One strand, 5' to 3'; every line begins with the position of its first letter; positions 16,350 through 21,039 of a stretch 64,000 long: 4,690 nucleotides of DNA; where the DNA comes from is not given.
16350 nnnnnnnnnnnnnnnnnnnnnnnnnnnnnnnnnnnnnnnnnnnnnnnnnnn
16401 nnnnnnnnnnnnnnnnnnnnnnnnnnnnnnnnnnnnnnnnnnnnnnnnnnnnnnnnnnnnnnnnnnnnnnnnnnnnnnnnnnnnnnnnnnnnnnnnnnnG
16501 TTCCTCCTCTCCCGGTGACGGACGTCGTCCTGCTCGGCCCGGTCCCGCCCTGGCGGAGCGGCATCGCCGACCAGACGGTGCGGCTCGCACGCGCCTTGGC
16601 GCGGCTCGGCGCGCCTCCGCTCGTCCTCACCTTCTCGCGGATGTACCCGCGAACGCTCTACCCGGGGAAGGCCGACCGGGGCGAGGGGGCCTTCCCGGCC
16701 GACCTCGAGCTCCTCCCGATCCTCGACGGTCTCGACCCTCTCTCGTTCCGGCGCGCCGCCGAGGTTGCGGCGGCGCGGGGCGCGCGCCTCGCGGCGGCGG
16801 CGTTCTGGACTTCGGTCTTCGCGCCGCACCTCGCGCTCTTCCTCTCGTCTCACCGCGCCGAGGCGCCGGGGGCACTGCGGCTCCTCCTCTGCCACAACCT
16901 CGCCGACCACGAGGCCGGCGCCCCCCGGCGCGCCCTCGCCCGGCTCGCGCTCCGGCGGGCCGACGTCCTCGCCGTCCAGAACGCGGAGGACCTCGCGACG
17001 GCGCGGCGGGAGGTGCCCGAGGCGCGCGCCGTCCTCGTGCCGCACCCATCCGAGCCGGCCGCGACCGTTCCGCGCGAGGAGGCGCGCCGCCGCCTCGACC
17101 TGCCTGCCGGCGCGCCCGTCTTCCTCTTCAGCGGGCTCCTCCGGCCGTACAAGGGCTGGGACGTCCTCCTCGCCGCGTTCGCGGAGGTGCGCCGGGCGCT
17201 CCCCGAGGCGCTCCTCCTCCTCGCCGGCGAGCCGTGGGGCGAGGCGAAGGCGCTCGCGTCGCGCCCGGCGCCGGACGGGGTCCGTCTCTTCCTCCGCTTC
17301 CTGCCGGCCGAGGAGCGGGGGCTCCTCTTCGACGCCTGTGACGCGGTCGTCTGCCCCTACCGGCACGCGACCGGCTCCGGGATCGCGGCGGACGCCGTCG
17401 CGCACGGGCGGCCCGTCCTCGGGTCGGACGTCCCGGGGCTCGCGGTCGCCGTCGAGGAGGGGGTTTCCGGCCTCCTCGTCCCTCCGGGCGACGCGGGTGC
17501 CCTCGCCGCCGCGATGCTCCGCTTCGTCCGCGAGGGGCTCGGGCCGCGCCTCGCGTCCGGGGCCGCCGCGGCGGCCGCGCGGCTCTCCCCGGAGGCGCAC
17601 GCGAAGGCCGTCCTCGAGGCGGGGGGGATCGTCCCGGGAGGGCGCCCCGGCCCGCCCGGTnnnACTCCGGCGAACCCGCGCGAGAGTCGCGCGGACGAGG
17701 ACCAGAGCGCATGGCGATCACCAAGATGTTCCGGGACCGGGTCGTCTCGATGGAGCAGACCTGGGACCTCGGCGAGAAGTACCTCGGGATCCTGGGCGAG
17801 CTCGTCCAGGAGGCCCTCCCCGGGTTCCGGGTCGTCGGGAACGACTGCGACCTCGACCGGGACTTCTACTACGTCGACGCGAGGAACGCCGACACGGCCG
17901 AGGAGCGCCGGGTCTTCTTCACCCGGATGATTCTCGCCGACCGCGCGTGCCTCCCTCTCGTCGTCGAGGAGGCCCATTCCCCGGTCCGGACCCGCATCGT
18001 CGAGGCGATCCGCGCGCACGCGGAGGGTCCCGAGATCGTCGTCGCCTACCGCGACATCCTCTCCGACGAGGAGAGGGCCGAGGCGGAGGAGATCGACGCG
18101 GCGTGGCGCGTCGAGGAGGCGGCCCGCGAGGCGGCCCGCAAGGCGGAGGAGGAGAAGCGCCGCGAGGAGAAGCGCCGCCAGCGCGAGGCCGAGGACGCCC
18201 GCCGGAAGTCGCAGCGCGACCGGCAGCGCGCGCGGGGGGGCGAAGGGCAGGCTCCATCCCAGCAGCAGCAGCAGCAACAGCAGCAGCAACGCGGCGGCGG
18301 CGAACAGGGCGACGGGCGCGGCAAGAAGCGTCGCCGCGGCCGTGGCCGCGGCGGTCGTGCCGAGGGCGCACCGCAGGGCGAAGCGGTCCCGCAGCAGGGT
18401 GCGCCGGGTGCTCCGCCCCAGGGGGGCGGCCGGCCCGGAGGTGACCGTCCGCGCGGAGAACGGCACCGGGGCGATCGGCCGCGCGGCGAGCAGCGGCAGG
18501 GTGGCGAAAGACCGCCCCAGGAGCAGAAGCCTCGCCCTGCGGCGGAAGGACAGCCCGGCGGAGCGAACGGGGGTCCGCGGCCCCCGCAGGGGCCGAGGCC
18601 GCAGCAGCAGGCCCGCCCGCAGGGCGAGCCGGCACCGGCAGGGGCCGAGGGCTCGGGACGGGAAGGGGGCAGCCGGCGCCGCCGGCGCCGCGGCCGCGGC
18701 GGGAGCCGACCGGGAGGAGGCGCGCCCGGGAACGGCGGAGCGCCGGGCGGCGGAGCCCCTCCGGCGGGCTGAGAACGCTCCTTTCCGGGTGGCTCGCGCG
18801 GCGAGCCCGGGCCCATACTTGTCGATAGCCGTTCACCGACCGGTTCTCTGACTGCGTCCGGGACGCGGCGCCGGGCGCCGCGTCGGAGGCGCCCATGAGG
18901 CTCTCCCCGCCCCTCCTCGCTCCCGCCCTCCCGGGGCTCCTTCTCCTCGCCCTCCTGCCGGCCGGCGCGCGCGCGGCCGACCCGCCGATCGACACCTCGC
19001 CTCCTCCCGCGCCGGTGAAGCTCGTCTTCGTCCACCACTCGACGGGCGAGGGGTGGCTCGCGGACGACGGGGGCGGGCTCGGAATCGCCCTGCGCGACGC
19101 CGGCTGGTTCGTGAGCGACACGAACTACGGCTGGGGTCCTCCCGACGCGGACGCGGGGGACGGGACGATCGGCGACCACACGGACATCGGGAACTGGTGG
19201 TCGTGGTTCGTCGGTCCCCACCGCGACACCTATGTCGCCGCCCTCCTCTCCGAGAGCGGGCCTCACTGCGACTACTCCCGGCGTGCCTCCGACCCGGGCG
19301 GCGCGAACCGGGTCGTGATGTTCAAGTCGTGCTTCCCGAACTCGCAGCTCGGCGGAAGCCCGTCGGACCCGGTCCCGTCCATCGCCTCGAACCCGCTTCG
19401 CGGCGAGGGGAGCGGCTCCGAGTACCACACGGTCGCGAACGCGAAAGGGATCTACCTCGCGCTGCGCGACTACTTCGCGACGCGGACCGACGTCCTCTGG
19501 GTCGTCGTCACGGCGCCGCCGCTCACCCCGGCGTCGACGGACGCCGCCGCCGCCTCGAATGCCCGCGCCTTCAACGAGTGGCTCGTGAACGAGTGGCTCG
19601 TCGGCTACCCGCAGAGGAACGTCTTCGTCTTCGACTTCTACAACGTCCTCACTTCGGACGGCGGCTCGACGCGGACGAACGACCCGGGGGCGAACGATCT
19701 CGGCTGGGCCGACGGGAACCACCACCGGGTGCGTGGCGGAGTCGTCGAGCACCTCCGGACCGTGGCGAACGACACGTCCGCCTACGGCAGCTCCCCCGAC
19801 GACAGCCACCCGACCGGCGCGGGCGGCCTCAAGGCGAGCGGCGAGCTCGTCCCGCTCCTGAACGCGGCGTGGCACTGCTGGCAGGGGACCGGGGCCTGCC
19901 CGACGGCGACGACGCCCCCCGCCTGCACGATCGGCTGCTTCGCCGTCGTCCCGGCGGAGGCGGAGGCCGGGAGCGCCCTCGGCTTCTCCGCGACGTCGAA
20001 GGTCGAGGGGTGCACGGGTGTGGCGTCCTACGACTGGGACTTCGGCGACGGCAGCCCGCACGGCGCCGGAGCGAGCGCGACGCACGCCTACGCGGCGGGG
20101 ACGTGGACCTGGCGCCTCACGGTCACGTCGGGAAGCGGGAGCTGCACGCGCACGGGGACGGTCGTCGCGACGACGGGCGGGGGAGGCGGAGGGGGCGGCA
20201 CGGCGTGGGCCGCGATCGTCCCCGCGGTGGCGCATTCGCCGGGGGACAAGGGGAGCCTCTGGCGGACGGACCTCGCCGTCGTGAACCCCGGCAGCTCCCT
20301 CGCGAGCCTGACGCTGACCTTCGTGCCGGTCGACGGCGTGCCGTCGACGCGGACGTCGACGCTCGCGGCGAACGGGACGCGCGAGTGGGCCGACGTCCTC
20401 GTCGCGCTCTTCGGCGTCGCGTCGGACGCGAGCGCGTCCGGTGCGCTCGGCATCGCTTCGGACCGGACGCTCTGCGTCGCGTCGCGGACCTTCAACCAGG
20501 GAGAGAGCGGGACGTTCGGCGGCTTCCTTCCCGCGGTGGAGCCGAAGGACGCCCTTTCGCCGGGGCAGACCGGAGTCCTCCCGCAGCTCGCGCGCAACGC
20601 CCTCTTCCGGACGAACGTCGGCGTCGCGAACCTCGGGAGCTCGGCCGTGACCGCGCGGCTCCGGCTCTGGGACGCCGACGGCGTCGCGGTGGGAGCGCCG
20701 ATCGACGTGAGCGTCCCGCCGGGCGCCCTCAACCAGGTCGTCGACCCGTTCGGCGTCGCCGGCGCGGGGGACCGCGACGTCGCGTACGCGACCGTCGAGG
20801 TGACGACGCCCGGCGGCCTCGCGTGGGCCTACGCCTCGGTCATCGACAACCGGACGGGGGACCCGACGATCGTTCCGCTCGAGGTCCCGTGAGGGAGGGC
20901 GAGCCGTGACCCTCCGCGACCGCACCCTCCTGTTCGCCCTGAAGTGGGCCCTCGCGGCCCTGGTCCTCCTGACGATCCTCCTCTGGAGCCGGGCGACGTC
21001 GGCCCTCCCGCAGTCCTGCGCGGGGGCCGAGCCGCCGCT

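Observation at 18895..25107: Tandem array of three secreted paralogs with different catalytic/binding passenger domains but a shared C-terminal domain I do not recognise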

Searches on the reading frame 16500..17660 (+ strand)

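Call 57: search_protein_families(library=pfam, proteins=[window:16500-17660:+], max_evalue=0.001)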
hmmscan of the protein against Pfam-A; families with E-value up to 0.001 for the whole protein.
window:16500-17660:+ (387 aa): 2 families
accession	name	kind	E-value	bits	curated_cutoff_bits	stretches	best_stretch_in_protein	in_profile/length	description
PF13692.12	Glyco_trans_1_4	-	3.3e-21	76.5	27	1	206-343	2-140/142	Glycosyl transferases group 1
PF00534.26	Glycos_transf_1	-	1.3e-19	70.8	26.4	1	192-345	2-158/172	Glycosyl transferases group 1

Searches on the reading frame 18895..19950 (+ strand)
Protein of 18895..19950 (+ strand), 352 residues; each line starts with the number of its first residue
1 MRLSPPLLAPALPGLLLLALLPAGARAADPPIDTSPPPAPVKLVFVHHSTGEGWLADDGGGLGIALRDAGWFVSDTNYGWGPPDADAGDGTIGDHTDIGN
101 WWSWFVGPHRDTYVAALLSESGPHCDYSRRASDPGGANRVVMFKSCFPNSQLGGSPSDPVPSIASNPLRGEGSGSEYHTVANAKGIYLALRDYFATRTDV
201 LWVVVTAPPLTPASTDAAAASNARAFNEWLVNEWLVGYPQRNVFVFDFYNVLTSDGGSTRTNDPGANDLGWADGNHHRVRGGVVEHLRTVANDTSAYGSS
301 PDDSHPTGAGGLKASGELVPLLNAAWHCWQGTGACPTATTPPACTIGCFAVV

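Call 34: search_solved_structures(query=window:18895-19950:+, max_evalue=1)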
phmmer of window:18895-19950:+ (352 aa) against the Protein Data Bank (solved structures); distinct sequences matched with E-value up to 1: 0.

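Call 40: find_homologous_proteins(query=window:18976-19929:+, max_evalue=0.001)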
Query window:18976-19929:+ (318 aa): 3231 proteins with E <= 0.001 among 7679 candidates; the best 120 are listed.
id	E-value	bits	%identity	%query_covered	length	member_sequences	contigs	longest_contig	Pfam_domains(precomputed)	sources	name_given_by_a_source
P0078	2.0e-175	602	81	99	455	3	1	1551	PF00801.27,PF18911.7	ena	-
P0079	6.7e-173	594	81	99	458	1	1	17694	PF18911.7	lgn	-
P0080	3.9e-156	539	77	94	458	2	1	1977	-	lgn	-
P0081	2.7e-149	516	72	99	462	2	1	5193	-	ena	-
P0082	2.2e-147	510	71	98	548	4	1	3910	PF00801.27,PF18911.7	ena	-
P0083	3.8e-141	489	70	95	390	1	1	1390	PF00801.27,PF18911.7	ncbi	-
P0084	3.8e-140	486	67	98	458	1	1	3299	-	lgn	-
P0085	4.7e-140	486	69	96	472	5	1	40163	-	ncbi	-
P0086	1.4e-139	484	71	93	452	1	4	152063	-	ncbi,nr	ncbi:hypothetical protein FBQ97_06240 [Acidobacteria bacterium ACD]|nr:MAG: hypothetical protein EDX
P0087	5.9e-137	475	67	99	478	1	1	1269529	PF18885.7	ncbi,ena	-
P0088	7.4e-137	475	66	98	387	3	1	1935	-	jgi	-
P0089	1.5e-136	474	67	96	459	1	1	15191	-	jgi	jgi:hypothetical protein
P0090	5.5e-136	472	66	96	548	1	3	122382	PF00801.27,PF18911.7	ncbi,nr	ncbi:PKD domain-containing protein [Acidobacteria bacterium ACD]|nr:MAG: PKD domain-containing prote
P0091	2.3e-135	470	68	96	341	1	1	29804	-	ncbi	-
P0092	4.5e-133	463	70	93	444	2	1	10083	-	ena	-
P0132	2.4e-115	404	61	96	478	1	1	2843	PF13229.13,PF07602.18,PF22842.4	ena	-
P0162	1.7e-112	395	61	94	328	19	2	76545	-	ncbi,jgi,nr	ncbi:MAG: hypothetical protein C4567_07140 [Deltaproteobacteria bacterium]|nr:MAG: hypothetical prot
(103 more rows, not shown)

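Call 44: find_encoding_contigs(protein=P0162, flank=8000, max_places=3)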
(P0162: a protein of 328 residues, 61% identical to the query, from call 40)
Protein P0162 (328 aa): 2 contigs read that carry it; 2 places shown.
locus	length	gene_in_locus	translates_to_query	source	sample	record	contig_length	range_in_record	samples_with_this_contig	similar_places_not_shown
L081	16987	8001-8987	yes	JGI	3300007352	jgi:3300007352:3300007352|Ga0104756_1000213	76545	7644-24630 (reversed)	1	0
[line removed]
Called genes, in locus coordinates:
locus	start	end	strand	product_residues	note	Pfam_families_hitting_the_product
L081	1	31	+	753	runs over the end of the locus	PF00497:SBP_bac_3, PF01590:GAF (weak), PF13185:GAF_2, PF00512:HisKA, PF02518:HATPase_c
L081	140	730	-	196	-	-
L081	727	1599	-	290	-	PF09865:DUF2092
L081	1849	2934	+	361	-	PF02275:CBAH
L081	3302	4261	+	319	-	PF13557:Phenol_MetA_deg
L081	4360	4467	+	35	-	-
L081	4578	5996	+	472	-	PF13229:Beta_helix (weak)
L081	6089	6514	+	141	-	-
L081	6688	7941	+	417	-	PF22842:Pel9A-like_beta_helix (faint), PF13229:Beta_helix (weak), PF05048:NosD (faint)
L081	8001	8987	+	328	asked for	-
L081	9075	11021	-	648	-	PF00916:Sulfate_transp, PF01740:STAS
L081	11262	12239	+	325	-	PF21088:MS_channel_1st, PF00924:MS_channel_2nd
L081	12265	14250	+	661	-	PF13520:AA_permease_2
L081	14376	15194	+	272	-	PF00561:Abhydrolase_1, PF12146:Hydrolase_4, PF12697:Abhydrolase_6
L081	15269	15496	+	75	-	-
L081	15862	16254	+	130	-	-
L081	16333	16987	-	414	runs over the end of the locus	PF00675:Peptidase_M16, PF05193:Peptidase_M16_C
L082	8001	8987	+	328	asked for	-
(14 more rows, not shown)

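Call 46: find_encoding_contigs(protein=P0132, flank=8000, max_places=2)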
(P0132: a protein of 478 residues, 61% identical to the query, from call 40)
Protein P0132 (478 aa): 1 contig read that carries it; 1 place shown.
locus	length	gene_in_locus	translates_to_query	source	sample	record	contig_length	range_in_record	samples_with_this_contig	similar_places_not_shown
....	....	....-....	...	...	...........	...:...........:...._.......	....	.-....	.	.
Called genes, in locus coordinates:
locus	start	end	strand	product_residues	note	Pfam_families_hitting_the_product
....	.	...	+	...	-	?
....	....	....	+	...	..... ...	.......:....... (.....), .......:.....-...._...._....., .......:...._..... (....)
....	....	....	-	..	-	?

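Call 51: search_solved_structures(query=A4, max_evalue=10)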
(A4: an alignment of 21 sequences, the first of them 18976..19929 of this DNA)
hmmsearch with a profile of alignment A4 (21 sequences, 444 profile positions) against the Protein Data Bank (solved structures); distinct sequences matched with E-value up to 10: 1.
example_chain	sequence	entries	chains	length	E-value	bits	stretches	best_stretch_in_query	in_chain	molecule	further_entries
8ucj_k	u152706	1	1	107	0.074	15.2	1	199-246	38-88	Cytochrome c oxidase subunit 13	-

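Call 58: predict_structure(alignment_id=A4)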
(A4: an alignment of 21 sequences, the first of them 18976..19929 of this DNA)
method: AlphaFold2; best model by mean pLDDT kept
length: 318 residues; sequences in the alignment: 21
mean_pLDDT: 89.2   pTM: 0.90
mean pLDDT of the five models: 89.2, 84.5, 83.8, 82.1, 79.2
residues with pLDDT >= 90: 216; 70-90: 87; 50-70: 9; < 50: 6
segments of 3 or more residues with pLDDT < 50: 313-318
pLDDT, mean of each block of 10 residues (from residue 1): 87 92 78 85 88 90 90 90 93 78 88 89 88 95 90 95 94 94 94 95 91 93 93 86 93 91 93 91 92 96 90 42
secondary structure, 60 per line:
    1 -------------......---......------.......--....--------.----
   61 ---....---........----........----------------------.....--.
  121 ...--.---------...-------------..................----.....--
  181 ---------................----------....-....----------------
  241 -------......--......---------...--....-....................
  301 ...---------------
elements in order: E14-19 H23-28 H35-41 E44-47 H71-78 H83-90 E113-117 H120-123 H153-169 E174-178 H190-205 E216-219 H221-224 E248-253 E256-261 E271-273 E276-279 H281-303

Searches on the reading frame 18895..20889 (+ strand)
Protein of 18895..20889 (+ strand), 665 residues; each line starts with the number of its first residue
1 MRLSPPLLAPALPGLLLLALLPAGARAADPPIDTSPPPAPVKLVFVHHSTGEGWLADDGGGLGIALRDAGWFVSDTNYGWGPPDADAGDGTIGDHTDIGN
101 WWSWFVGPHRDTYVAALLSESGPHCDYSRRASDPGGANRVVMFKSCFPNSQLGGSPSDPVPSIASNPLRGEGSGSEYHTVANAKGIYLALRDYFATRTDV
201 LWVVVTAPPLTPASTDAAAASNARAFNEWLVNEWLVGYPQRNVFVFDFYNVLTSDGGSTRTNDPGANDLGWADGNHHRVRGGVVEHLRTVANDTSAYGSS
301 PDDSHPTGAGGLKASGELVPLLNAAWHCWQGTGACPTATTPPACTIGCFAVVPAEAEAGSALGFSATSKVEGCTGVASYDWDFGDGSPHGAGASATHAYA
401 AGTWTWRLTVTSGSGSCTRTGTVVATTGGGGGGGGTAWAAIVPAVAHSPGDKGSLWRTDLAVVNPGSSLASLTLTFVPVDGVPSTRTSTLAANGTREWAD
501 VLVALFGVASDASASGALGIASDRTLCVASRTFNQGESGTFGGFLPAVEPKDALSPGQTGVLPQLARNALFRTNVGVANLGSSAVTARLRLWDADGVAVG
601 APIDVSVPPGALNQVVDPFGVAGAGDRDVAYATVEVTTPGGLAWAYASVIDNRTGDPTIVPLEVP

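Call 3: search_protein_families(library=pfam, proteins=[window:18895-20889:+], max_evalue=0.1)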
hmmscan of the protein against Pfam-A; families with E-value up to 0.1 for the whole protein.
window:18895-20889:+ (665 aa): 2 families
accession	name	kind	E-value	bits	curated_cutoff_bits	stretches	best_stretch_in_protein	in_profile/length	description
PF18911.6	PKD_4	-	9.1e-13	48.5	27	1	353-425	11-83/85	PKD domain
PF00801.26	PKD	-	2.3e-05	24.7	23.5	1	356-423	11-78/80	PKD domain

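Call 4: search_protein_families(library=ncbifam, proteins=[window:18895-20889:+], max_evalue=0.1)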
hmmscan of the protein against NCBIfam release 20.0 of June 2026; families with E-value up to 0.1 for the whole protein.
window:18895-20889:+ (665 aa): 0 families
